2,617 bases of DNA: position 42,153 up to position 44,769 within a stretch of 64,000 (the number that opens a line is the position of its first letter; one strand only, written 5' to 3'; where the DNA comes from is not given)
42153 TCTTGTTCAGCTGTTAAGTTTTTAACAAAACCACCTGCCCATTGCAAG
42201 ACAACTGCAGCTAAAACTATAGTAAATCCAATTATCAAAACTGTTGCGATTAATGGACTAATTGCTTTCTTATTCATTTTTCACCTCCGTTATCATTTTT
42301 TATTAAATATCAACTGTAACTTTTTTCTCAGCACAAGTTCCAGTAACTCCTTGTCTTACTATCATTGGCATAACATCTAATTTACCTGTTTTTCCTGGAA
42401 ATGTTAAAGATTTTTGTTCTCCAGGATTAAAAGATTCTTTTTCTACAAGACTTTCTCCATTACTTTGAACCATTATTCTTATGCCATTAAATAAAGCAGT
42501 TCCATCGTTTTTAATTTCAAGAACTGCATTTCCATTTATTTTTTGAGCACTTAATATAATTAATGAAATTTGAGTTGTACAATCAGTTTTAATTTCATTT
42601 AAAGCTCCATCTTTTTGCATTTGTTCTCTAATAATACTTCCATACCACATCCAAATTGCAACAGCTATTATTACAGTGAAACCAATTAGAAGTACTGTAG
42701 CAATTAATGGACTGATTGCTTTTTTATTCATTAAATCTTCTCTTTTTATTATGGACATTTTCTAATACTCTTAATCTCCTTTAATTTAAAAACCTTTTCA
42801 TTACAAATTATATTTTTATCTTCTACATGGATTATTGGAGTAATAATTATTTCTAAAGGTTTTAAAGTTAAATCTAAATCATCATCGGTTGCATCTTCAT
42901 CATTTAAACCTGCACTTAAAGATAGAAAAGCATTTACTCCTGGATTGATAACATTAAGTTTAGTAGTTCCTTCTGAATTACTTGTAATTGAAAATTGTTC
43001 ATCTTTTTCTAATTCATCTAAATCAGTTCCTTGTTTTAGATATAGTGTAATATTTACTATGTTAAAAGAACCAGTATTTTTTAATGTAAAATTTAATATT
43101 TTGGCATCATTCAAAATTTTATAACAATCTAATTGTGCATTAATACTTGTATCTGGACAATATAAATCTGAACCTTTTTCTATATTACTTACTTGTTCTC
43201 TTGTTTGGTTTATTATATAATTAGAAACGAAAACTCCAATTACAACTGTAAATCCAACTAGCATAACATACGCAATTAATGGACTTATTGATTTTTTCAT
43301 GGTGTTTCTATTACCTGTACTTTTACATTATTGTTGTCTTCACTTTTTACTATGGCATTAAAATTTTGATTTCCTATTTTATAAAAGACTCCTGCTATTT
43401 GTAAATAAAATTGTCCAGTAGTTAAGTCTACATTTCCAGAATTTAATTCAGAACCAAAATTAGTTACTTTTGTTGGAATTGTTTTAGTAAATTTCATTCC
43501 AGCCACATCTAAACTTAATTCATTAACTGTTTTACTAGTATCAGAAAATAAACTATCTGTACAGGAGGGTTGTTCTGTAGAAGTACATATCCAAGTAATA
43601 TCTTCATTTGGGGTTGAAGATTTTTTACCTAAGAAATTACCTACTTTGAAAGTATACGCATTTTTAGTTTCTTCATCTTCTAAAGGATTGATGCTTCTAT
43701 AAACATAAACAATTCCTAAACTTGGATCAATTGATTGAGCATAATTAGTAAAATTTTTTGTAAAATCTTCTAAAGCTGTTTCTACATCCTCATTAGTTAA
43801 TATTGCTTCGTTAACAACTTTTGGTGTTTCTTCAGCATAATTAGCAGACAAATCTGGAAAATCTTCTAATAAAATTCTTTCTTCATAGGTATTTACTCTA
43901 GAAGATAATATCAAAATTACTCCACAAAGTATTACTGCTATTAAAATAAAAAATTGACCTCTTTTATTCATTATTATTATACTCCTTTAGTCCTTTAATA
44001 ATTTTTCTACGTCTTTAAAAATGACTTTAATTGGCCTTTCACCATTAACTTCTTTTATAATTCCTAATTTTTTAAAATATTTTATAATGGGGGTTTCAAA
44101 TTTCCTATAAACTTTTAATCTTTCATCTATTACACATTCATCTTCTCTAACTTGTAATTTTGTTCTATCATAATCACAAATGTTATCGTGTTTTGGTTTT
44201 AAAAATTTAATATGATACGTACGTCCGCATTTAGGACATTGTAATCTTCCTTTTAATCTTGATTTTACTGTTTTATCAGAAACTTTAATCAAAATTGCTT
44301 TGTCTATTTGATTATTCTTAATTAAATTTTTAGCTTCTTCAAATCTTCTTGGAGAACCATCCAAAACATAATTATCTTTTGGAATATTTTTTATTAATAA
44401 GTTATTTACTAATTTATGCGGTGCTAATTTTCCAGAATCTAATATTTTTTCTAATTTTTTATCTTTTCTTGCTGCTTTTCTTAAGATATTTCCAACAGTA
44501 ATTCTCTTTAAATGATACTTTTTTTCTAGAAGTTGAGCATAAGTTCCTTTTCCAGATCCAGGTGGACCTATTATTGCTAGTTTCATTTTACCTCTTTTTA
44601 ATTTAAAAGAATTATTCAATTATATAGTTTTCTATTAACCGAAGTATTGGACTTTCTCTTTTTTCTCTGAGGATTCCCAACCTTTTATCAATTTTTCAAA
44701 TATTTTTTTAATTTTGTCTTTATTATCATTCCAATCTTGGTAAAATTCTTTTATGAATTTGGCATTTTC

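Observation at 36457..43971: Eleven-gene type IV pilus (Tad/Epd-like) operon with seven 'MNKKA'-type pilins and a split platform protein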

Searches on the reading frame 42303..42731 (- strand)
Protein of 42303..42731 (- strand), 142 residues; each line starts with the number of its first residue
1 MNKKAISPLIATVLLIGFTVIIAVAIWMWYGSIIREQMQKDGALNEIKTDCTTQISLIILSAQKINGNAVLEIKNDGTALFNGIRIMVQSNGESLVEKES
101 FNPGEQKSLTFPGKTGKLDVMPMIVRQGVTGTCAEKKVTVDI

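Call 3: search_protein_families(library=pfam, proteins=[window:42303-42731:-], max_evalue=0.1)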
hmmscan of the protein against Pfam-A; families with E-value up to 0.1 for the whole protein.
window:42303-42731:- (142 aa): 2 families
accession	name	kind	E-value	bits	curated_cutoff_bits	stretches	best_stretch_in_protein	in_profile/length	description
PF07790.16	Pilin_N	-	0.00077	20.7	25.2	1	4-55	1-50/78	Archaeal Type IV pilin, N-terminal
PF23973.1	DUF7299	-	0.079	13.5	27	0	10-44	2-36/77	Family of unknown function (DUF7299)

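Call 4: search_protein_families(library=ncbifam, proteins=[window:42303-42731:-], max_evalue=0.1)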
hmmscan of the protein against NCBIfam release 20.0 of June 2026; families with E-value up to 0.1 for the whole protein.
window:42303-42731:- (142 aa): 4 families
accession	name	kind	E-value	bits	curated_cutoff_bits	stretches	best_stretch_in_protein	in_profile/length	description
TIGR02537.2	arch_flag_Nterm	domain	1.1e-08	34.4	20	1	2-26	1-25/33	archaellin/type IV pilin N-terminal domain-containing protein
NF046073.1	UpsA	equivalog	7.8e-05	22.8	130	1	3-108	1-99/136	pilin subunit UpsA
NF046074.1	UpsB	equivalog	0.023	14.8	70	1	4-63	1-61/126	pilin subunit UpsB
NF008242.0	PRK11018.1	equivalog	0.024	14.3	79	1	40-80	33-72/78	sulfurtransferase-like selenium metabolism protein YedF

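Call 55: search_solved_structures(query=window:42303-42731:-, max_evalue=1)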
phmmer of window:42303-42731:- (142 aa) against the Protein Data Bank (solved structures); distinct sequences matched with E-value up to 1: 7.
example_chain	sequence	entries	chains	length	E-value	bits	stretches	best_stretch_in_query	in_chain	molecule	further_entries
8fk7_A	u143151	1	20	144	1e-05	28.7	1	2-124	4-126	Flagellin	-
8c5v_A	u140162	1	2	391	0.13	15.4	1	54-113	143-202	Chemotaxis protein CheA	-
4e9l_A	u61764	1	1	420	0.15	15.1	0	103-133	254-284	Attaching and effacing protein, pathogenesis factor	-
9myg_A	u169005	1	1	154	0.22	14.7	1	2-39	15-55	Archaeal Type IV pilin N-terminal domain-containing protein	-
6s1k_A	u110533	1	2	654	0.33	14.1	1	54-113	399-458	Chemotaxis protein CheA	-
6vfi_A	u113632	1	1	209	0.57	13.3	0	19-72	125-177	O43_dn18A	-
1je3_A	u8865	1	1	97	0.86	12.7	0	39-80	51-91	HYPOTHETICAL 8.6 KDA PROTEIN IN AMYA-FLIE INTERGENIC REGION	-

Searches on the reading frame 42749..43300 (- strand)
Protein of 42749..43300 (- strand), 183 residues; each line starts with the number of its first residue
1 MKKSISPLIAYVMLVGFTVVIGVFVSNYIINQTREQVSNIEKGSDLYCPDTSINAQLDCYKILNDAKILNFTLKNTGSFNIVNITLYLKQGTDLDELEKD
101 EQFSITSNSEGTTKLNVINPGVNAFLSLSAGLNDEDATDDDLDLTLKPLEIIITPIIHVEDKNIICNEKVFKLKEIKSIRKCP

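Call 3: search_protein_families(library=pfam, proteins=[window:42749-43300:-], max_evalue=0.1)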
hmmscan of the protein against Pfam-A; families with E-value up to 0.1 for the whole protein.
window:42749-43300:- (183 aa): 2 families
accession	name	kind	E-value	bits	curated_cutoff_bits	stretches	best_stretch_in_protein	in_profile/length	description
PF19762.4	DUF6249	-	0.03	14.7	33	1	9-45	2-38/104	Domain of unknown function (DUF6249)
PF20833.2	RNase_E_G_Thio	-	0.039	14.5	26.8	0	19-44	39-64/86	RNase E/G, Thioredoxin-like domain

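Call 4: search_protein_families(library=ncbifam, proteins=[window:42749-43300:-], max_evalue=0.1)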
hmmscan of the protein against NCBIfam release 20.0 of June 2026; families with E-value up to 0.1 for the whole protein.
window:42749-43300:- (183 aa): 2 families
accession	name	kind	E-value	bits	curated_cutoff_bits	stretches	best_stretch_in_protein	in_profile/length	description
TIGR02537.2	arch_flag_Nterm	domain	0.011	15.2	20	1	1-26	1-26/33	archaellin/type IV pilin N-terminal domain-containing protein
NF046073.1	UpsA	equivalog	0.012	15.8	130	0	2-97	1-86/136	pilin subunit UpsA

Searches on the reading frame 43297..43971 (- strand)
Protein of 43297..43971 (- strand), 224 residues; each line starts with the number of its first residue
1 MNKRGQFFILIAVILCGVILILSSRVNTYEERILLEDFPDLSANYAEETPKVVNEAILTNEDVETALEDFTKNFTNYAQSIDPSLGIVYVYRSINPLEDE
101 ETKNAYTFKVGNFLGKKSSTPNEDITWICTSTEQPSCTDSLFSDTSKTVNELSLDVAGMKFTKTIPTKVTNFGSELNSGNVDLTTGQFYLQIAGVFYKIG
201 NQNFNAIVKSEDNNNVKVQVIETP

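Call 3: search_protein_families(library=pfam, proteins=[window:43297-43971:-], max_evalue=0.1)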
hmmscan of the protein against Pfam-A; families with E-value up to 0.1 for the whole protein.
window:43297-43971:- (224 aa): 0 families

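Call 4: search_protein_families(library=ncbifam, proteins=[window:43297-43971:-], max_evalue=0.1)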
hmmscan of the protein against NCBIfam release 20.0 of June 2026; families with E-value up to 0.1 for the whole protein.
window:43297-43971:- (224 aa): 1 family
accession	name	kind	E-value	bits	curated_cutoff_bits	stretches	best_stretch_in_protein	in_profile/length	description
NF007779.0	PRK10468.1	equivalog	0.045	12.7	659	1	124-194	50-119/372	hydrogenase 2 small subunit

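Call 69: search_protein_families(library=pfam, alignment_id=A6, max_evalue=0.05)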
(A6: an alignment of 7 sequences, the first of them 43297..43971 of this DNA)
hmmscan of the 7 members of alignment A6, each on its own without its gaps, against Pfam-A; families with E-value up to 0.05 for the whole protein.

A. member 1, window:43297-43971:- (224 aa): 0 families

B. families by the number of members that match (of 7 scanned): 3 families
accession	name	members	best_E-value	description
PF15574.11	Imm48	1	0.0014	Immunity protein 48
PF23922.1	DUF7261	1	0.0027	Family of unknown function (DUF7261)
PF14125.13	DUF4292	1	0.02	Domain of unknown function (DUF4292)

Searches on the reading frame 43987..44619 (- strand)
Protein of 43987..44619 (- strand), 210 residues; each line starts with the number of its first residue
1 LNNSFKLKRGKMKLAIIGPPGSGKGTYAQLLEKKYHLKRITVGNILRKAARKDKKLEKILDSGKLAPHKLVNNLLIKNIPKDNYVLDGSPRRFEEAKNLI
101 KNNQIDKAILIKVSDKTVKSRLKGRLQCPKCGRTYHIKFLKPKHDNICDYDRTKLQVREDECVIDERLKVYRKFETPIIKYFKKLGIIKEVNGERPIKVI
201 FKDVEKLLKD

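Call 12: search_protein_families(library=pfam, proteins=[window:43987-44619:-], max_evalue=0.01)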
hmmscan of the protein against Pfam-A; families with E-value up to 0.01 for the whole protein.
window:43987-44619:- (210 aa): 8 families
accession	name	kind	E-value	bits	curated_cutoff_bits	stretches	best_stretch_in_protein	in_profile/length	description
PF00406.28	ADK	-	8.9e-27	94.5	26.8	1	16-186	1-150/151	Adenylate kinase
PF13207.12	AAA_17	-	2.5e-15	57.4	27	1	17-124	1-121/136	AAA domain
PF05191.20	ADK_lid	-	7.4e-12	45.4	26.6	1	125-160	1-36/36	Adenylate kinase, active site lid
PF13238.12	AAA_18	-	4.1e-08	34.2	29.4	1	15-128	2-114/128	AAA domain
PF00005.33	ABC_tran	-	0.0002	22.4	25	1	2-88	3-80/137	ABC transporter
PF13671.12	AAA_33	-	0.0007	20.4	27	1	16-125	4-118/143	AAA domain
PF02224.24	Cytidylate_kin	-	0.0019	18.4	26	1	15-127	2-107/211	Cytidylate kinase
PF03966.22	Trm112p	-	0.0088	16.4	22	0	121-138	21-38/40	Trm112p-like protein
